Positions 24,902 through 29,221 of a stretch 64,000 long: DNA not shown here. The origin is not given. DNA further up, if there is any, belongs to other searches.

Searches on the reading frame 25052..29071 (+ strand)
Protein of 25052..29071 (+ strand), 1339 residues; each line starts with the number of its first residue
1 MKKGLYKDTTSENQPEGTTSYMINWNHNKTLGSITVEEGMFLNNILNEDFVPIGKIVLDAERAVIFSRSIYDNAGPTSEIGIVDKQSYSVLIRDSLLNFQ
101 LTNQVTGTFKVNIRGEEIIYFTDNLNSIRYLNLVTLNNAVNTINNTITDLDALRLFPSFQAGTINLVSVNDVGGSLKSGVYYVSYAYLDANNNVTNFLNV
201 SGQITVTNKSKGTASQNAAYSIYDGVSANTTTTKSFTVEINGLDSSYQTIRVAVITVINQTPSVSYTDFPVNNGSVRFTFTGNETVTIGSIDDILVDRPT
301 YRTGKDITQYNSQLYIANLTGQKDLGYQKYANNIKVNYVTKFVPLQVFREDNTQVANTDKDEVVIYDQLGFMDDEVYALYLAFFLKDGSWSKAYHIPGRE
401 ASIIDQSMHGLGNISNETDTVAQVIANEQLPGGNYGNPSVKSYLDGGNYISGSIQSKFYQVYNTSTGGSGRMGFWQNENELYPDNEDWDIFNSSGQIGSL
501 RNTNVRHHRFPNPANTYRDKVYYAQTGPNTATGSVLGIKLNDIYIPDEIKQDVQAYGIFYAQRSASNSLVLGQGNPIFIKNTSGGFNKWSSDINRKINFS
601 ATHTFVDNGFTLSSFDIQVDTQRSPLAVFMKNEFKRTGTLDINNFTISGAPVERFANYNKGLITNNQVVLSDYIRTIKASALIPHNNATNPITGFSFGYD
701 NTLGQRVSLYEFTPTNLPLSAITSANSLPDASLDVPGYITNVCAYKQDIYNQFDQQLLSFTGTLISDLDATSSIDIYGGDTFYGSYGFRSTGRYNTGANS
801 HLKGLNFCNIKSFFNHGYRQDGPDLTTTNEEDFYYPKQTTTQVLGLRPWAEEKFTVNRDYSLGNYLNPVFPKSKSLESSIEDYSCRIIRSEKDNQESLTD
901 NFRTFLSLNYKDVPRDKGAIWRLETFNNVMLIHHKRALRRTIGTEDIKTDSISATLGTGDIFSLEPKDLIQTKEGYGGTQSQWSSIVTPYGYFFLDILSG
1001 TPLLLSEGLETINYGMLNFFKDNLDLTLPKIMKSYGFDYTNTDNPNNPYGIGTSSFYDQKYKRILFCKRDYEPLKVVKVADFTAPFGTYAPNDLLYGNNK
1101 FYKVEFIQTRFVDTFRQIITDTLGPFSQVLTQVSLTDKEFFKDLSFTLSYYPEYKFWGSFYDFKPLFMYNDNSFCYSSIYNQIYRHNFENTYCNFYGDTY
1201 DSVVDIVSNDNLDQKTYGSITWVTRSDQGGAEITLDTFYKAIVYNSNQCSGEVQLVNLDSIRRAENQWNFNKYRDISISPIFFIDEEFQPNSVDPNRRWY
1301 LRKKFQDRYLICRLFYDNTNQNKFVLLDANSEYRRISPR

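Call 20: search_protein_families(library=phrogs, proteins=[window:25052-29071:+], max_evalue=0.00001)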
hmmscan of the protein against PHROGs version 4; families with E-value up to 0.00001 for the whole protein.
window:25052-29071:+ (1339 aa): 3 families
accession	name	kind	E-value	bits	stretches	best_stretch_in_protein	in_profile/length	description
phrog_15100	-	head and packaging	2e-74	251.8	2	4-413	12-429/1783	virion structural protein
phrog_37948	-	head and packaging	1.7e-24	85.9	2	888-1077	1539-1740/2289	virion structural protein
phrog_38031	-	unknown function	3.3e-07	30.6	1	1145-1221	197-274/460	-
